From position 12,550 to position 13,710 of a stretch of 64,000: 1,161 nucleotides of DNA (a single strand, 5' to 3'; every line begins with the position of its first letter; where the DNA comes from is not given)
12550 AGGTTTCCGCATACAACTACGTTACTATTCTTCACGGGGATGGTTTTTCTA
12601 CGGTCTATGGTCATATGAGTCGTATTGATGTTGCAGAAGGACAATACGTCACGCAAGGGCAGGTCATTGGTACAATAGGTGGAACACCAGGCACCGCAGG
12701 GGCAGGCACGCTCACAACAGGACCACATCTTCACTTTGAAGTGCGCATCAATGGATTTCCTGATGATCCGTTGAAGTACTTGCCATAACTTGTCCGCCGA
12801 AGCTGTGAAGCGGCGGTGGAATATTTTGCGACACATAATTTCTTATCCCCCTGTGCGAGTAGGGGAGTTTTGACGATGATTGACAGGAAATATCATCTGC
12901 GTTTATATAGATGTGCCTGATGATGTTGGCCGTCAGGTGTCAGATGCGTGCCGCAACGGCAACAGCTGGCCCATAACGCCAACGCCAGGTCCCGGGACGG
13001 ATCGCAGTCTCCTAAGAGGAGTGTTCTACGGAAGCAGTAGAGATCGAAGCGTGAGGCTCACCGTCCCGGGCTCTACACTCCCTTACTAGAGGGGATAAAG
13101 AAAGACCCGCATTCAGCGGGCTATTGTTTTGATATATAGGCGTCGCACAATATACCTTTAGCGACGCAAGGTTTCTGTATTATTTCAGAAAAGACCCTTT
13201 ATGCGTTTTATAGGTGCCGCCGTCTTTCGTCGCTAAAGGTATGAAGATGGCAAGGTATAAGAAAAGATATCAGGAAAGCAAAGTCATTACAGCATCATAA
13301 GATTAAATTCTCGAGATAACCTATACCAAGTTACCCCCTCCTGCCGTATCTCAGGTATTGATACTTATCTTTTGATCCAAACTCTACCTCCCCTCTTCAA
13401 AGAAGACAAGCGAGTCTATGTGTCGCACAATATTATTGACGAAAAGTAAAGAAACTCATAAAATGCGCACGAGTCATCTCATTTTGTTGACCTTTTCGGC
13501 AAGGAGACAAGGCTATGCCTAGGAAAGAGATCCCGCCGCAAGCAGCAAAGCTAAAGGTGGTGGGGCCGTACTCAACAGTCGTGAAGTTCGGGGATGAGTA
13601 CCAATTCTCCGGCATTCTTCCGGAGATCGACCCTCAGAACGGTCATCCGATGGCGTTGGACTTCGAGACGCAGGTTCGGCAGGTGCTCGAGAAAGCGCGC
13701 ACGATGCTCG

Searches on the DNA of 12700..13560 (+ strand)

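Call 4: search_rna_families(source=window, start=12700, end=13560, threshold=evalue, max_evalue=10, show_alignments=4)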
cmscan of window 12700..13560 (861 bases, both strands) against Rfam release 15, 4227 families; matches with E-value up to 10: 4.
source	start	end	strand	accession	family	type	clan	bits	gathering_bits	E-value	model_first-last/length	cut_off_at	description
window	13088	13128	+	RF02063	STnc350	Gene; sRNA;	-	18.3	60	1.5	22-64/68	no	Salmonella enterica sRNA STnc350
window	13416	13460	+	RF03554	mir-92_2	Gene; miRNA;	-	15.9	70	7.1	20-64/84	no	mir-92_2 microRNA precursor family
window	13100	13167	-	RF01394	isrK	Gene; sRNA;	-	15.7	50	0.93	1-77/77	no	isrK Hfq binding RNA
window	13097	13174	-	RF00513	Trp_leader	Cis-reg; leader;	-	14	41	9.9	1-100/100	no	Tryptophan operon leader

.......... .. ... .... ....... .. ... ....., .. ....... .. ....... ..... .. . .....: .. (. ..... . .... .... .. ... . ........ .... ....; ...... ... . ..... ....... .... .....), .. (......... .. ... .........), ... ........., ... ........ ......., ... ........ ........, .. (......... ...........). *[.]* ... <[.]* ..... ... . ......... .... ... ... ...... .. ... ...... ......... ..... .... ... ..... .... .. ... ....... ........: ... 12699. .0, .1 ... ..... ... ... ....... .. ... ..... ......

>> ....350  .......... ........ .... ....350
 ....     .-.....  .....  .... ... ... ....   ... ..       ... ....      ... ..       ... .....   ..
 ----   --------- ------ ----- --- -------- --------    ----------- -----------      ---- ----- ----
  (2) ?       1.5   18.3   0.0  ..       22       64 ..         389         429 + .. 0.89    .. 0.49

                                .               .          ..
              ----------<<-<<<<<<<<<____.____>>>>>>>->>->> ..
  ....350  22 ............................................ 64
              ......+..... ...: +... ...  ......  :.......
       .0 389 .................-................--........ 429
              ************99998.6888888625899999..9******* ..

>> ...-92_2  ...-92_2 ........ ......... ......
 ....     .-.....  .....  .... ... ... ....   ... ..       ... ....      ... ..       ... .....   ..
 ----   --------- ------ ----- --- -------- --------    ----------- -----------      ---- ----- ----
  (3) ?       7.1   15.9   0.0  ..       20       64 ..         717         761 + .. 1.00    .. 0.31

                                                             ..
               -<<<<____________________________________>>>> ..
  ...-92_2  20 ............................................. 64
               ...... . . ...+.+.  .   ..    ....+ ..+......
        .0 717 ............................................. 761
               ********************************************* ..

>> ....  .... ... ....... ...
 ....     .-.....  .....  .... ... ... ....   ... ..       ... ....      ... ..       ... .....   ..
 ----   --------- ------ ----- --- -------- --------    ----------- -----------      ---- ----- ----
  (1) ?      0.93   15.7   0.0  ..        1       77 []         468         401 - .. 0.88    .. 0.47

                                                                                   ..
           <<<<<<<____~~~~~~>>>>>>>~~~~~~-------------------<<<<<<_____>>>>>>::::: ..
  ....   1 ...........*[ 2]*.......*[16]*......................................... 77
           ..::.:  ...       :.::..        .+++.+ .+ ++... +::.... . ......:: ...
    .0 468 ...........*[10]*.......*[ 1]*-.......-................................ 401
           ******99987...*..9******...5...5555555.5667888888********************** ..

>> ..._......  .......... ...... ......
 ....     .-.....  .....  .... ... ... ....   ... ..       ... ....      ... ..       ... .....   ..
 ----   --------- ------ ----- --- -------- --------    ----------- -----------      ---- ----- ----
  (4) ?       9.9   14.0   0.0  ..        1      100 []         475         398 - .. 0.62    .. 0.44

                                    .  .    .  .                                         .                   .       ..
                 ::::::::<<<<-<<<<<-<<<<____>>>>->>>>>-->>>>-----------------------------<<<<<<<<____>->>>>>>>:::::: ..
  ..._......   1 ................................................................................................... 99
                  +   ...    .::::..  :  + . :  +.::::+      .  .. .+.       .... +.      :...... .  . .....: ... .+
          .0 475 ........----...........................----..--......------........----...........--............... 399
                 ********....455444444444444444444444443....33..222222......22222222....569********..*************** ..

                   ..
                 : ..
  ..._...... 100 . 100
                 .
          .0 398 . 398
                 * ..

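Call 70: build_rna_model(alignment_id=A3, structure=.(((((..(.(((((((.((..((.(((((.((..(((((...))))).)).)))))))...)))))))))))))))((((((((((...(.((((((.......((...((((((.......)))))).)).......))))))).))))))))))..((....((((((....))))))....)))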
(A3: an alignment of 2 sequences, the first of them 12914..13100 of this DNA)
Model R1 built from alignment A3 (2 sequences, 187 columns); structure: as given.
model positions 187; base pairs 62; branch points 2; effective number of sequences 0.57; information 0.589 bits per position. Calibrated on 0.2 Mb of random sequence (short: E-values are rough).
structure used (alignment columns):
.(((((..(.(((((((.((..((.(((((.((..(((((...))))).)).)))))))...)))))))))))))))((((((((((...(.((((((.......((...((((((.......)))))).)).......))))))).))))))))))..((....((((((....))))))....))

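Call 72: search_with_rna_model(model_id=R1, sources=[window, L001, L002, L003, L005, L043, L044, L045, L049, L050, L051, L052, L053, L054, L055, L056, L057, L058, L059, L060, L061, L062, L063, L064, L065, L066, L067, L068, L069, L070, L071, L072, L073, L074, L075, L076, L077, L078, L079, L080, L081, L082, L083, L084, L085, L086, L087, L088, L089, L090, L091, L092, L093, L094, L095, L096, L097, L098, L099, L100, L101, L102, L103, L104, L105, L106, L107, L108, L109, L110, L111, L112, L113, L114, L115, L116, L117, L118, L119, L120, L121, L122, L123, L124, L125, L126, L127, L128, L129, L130, L131, L132, L133, L134, L135, L136, L137, L138, L139, L140], max_evalue=10)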
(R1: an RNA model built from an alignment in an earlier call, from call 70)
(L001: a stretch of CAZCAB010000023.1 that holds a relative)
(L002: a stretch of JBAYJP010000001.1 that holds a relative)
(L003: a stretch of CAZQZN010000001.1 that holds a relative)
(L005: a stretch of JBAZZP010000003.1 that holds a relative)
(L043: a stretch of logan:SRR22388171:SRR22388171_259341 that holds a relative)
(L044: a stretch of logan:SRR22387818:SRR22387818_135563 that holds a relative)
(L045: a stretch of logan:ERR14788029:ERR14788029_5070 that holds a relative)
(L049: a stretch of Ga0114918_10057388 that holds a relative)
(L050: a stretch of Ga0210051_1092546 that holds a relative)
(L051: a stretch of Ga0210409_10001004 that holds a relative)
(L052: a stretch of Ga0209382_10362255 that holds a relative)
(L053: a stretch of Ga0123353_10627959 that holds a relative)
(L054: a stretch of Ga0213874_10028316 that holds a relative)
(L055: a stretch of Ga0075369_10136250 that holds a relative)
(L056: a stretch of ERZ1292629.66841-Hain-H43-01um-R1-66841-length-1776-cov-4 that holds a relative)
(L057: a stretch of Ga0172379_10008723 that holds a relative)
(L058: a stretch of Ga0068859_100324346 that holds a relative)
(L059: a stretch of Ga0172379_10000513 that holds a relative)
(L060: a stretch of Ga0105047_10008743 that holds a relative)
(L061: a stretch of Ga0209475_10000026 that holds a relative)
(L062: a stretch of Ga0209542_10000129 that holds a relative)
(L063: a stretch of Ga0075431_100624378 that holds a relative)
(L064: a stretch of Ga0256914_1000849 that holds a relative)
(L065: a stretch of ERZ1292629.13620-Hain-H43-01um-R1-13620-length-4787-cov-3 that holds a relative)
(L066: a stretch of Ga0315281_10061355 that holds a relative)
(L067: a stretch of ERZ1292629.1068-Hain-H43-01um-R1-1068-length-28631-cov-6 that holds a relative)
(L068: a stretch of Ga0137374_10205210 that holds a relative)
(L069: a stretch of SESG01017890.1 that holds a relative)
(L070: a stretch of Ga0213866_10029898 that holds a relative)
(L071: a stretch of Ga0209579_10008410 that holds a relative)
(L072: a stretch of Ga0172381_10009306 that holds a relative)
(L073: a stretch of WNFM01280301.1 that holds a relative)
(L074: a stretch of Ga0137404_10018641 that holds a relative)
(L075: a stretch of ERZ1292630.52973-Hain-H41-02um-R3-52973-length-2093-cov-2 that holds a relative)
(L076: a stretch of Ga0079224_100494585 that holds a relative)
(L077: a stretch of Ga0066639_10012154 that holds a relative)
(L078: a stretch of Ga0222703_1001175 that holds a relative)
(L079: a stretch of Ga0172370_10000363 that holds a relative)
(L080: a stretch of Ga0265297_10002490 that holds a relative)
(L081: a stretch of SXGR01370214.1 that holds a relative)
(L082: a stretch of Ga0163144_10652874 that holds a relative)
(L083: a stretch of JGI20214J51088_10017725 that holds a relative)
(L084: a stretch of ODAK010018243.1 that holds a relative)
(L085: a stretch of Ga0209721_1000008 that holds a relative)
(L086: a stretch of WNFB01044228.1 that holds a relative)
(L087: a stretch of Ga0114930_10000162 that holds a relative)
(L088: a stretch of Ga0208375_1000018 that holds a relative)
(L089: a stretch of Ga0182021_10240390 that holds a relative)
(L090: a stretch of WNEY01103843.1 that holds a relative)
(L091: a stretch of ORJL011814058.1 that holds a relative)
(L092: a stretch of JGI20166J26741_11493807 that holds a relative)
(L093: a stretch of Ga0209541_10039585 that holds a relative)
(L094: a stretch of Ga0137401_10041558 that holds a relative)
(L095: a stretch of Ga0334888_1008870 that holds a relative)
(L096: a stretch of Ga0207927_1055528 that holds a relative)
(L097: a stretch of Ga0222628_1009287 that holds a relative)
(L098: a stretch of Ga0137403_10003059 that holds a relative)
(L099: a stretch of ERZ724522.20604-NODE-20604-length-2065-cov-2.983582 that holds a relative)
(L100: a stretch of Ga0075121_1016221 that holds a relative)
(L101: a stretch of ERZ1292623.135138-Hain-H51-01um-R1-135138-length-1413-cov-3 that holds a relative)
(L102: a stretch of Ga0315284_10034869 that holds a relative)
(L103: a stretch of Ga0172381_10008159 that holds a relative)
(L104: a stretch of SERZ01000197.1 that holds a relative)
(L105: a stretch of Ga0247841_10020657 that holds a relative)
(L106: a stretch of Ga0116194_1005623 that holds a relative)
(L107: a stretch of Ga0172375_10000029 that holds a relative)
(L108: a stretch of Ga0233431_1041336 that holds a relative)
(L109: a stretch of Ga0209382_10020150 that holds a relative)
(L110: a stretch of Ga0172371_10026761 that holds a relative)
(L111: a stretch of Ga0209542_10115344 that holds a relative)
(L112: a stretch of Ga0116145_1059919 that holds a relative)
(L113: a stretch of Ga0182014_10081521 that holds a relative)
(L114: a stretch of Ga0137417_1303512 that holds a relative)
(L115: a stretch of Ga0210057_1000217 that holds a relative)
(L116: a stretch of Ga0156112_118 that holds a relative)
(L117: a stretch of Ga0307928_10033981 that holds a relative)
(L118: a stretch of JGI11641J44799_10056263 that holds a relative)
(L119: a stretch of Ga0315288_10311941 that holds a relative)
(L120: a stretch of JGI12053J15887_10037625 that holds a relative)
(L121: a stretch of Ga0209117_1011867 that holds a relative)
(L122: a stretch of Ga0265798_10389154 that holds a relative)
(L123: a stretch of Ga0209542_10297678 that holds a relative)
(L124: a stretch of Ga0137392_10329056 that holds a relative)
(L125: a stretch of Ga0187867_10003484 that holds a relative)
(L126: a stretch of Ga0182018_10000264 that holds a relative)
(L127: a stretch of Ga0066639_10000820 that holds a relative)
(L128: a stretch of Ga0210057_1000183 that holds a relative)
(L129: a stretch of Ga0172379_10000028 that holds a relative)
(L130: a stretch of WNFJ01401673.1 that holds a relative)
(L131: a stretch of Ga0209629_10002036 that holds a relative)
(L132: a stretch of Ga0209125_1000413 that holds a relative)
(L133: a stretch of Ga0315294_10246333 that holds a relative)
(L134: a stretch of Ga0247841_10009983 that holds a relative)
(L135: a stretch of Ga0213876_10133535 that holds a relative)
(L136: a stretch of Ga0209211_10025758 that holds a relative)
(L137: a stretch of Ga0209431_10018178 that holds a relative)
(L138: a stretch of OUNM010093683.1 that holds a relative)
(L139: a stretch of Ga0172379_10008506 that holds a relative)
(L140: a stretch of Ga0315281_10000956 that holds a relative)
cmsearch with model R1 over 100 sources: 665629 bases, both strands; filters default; matches with E-value up to 10: 1.
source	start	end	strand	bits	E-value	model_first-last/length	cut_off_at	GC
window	12914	13100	+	234.6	2.7e-55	1-187/187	no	0.59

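Call 73: search_with_rna_model(model_id=R1, sources=[L141, L142, L143, L144, L145, L146, L147, L148, L149, L150, L151, L152, L153, L154, L155, L156, L157, L158, L159, L160, L161, L162, L163, L164, L165, L166, L167, L168], max_evalue=10)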
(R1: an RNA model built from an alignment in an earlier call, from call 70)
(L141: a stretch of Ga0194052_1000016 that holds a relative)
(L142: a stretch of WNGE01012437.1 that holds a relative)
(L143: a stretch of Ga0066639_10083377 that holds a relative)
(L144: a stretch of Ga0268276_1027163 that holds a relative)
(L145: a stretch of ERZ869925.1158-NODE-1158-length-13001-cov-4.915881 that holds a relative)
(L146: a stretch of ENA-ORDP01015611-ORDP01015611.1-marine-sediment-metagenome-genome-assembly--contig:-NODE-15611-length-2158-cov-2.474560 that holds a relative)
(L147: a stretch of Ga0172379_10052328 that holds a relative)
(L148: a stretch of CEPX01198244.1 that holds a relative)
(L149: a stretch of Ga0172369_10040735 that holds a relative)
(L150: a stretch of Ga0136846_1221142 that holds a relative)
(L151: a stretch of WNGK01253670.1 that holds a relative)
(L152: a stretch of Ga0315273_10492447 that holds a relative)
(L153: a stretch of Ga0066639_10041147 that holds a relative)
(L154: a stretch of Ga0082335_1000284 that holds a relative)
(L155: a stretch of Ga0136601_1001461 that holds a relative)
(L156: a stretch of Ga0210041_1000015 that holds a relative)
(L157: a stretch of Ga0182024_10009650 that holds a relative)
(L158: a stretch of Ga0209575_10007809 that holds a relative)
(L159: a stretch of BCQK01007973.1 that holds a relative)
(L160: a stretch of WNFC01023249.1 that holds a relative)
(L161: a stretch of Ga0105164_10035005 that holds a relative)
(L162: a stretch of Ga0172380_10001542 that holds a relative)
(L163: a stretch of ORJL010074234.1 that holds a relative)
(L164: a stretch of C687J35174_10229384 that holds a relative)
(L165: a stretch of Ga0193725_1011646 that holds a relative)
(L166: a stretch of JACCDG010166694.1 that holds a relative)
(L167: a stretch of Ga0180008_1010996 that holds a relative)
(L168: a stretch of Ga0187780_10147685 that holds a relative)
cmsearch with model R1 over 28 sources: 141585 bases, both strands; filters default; matches with E-value up to 10: 0.
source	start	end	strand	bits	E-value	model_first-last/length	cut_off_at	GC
